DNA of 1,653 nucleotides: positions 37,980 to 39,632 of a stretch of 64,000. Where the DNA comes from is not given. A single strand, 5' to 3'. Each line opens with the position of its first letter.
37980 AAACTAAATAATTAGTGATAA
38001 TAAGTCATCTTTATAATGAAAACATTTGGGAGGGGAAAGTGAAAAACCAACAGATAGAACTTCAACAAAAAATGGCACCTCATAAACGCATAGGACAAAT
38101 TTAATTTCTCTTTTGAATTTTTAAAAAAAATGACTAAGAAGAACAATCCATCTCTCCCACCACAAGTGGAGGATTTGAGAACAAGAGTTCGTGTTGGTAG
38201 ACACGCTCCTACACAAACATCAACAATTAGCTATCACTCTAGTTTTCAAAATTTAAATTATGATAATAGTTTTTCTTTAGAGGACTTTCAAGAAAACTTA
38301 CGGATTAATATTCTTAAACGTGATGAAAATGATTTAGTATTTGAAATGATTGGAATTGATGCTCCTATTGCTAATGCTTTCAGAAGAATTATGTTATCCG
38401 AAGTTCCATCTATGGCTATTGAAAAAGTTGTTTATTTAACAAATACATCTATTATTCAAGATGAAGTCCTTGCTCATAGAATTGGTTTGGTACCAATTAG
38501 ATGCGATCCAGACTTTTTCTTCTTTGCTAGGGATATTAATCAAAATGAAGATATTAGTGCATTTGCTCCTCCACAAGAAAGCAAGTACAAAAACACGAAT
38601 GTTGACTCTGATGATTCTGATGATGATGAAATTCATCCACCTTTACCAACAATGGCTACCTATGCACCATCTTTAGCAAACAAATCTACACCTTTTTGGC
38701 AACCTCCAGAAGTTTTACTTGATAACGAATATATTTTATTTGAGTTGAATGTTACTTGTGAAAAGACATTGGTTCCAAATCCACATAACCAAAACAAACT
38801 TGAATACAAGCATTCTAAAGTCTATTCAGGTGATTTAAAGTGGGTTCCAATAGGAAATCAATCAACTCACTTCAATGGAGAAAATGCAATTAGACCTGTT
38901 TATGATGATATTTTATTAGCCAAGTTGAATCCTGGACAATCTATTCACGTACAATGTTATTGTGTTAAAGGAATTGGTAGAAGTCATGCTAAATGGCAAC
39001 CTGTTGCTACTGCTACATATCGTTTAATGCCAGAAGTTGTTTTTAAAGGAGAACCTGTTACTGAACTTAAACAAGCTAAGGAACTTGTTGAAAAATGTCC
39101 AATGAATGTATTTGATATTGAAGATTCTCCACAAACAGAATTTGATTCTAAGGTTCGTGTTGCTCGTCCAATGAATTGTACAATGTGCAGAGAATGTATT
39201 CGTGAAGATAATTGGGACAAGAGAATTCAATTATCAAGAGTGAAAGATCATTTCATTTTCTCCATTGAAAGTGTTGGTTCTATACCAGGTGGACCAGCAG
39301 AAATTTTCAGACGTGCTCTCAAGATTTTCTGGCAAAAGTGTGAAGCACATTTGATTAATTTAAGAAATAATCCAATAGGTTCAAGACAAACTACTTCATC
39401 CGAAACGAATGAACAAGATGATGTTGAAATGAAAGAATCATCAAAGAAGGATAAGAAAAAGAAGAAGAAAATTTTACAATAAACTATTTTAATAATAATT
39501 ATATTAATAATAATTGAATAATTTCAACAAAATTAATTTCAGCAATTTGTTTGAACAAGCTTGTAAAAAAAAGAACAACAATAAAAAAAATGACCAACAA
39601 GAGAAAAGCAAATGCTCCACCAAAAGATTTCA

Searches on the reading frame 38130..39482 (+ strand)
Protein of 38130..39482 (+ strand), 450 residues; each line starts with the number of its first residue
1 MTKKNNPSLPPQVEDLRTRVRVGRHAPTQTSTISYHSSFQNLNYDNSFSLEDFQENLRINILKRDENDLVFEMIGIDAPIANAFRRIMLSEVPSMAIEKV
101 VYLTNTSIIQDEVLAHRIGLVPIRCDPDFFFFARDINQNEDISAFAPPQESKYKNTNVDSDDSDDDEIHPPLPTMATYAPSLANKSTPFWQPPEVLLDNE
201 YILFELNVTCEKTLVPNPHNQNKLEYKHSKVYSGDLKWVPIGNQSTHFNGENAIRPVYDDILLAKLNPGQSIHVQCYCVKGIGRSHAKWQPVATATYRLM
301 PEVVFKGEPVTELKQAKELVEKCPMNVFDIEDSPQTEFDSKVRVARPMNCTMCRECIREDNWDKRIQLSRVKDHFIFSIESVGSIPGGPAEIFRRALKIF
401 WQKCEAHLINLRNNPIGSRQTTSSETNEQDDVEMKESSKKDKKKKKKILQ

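Call 11: list_cluster_members(proteins=[window:38130-39482:+, window:35721-36734:-, window:55651-56694:-, window:53525-55612:+, window:34588-35499:-, window:20723-22636:-, window:40113-42497:+, window:42508-45588:-])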
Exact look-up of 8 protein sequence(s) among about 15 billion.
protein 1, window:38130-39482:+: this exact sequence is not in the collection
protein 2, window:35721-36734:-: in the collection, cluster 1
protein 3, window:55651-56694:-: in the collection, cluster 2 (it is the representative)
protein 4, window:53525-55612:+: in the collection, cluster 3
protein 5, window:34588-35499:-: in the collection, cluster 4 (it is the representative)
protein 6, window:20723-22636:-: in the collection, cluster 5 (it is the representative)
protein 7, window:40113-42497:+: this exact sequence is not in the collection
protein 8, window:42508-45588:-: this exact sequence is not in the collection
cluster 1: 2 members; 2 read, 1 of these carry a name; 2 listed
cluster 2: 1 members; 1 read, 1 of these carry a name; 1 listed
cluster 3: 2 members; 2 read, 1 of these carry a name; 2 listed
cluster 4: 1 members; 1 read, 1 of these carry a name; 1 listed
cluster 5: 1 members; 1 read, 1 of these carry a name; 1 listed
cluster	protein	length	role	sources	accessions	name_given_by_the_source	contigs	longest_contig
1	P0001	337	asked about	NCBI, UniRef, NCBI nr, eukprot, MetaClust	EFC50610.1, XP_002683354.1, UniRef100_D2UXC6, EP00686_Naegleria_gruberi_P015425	predicted protein [Naegleria gruberi] | Predicted protein n=1 Tax=Naegleria gruberi TaxID=5762 RepID=D2UXC6_NAEGR | uncharacterized protein NAEGRDRAFT_61077 [Naegleria gruberi]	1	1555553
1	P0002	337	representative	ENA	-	-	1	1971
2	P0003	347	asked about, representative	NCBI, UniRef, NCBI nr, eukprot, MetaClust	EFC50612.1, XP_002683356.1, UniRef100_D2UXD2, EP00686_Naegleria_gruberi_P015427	hypothetical protein NAEGRDRAFT_88231 [Naegleria gruberi] | Origin recognition complex subunit 6 n=1 Tax=Naegleria gruberi TaxID=5762 ... | uncharacterized protein NAEGRDRAFT_88231 [Naegleria gruberi]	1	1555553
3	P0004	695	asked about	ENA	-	-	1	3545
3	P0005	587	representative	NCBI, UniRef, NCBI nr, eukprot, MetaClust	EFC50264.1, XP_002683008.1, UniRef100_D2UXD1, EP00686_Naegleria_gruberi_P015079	cyclic nucleotide gated channel alpha [Naegleria gruberi] | Cyclic nucleotide gated channel alpha n=1 Tax=Naegleria gruberi TaxID=5762 ... | XP_002683008.1 cyclic nucleotide gated channel alpha [Naegleria gruberi strain NEG-M]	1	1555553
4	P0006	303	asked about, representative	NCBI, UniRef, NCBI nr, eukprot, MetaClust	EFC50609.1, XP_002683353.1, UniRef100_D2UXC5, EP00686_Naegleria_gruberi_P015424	predicted protein [Naegleria gruberi] | Predicted protein n=1 Tax=Naegleria gruberi TaxID=5762 RepID=D2UXC5_NAEGR | uncharacterized protein NAEGRDRAFT_61076 [Naegleria gruberi]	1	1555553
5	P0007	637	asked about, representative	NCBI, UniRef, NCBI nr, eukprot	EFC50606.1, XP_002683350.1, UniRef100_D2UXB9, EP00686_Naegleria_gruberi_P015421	predicted protein [Naegleria gruberi] | Predicted protein n=1 Tax=Naegleria gruberi TaxID=5762 RepID=D2UXB9_NAEGR | uncharacterized protein NAEGRDRAFT_61070 [Naegleria gruberi]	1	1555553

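Call 21: find_encoding_contigs(protein=P0007, flank=10000, max_places=3)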
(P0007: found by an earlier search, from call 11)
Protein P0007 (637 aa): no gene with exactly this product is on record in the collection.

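Call 56: find_homologous_proteins(query=P0007, max_evalue=0.00001)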
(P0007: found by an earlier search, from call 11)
Query P0007 (637 aa): 4 proteins with E <= 0.00001 among 8000 candidates.
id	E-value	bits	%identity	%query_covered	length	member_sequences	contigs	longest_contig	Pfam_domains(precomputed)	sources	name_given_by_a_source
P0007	0.0e+0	1433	100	100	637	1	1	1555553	PF13414.13,PF13606.13,PF00515.35,PF13424.13,PF13176.13,PF12796.14,PF00023.37,PF07719.24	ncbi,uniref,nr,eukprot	ncbi:predicted protein [Naegleria gruberi]|uniref:Predicted protein n=1 Tax=Naegleria gruberi TaxID=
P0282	1.4e-136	475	43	96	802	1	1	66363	PF13414.13,PF13857.13,PF13176.13,PF00023.37,PF13428.13,PF13374.13,PF14559.13,PF13606.13,PF00515.35,PF12895.14,PF13424.13,PF12796.14,PF13432.13,PF13181.13,PF07719.24,PF13174.13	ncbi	ncbi:hypothetical protein ABK040_009501 [Willaertia magna]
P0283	8.3e-104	366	36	94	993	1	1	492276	PF13414.13,PF13176.13,PF13428.13,PF14559.13,PF04184.19,PF00515.35,PF12895.14,PF13424.13,PF01753.25,PF24324.2,PF13432.13,PF13181.13,PF07719.24,PF13174.13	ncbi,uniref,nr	ncbi:hypothetical protein C9374_008295 [Naegleria lovaniensis]|uniref:MYND-type domain-containing pr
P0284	8.8e-95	337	39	76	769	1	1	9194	PF14559.13,PF00515.35,PF12895.14,PF13424.13,PF01753.25,PF24324.2,PF13432.13,PF13428.13,PF13181.13,PF07719.24,PF13174.13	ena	-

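Call 57: find_encoding_contigs(protein=P0283, flank=10000, max_places=3)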
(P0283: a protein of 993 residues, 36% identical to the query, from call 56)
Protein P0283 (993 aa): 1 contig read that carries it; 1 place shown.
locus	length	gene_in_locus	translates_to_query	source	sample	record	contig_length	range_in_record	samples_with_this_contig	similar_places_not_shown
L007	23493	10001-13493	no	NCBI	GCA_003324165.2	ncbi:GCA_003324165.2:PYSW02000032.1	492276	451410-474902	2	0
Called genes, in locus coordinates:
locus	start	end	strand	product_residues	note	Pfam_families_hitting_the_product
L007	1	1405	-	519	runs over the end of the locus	-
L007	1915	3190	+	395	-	PF00069:Pkinase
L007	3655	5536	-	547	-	PF01545:Cation_efflux, PF16916:ZT_dimer (weak)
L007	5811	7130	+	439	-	PF04263:TPK_catalytic, PF04265:TPK_B1_binding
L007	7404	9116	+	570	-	-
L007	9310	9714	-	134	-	PF13656:RNA_pol_L_2, PF01193:RNA_pol_L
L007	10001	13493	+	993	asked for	PF13428:TPR_14 (faint), PF13424:TPR_12 (faint), PF04184:ST7 (weak), PF14559:TPR_19 (faint), PF00515:TPR_1 (faint), PF12895:ANAPC3 (weak), PF01753:zf-MYND, PF24324:MYND_ZMYND11_ZMYD8 (weak), +6 more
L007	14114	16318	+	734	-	-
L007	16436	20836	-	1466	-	PF19974:TCAD9, PF22785:Tc-R-P (faint)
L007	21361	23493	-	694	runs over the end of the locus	PF00375:SDF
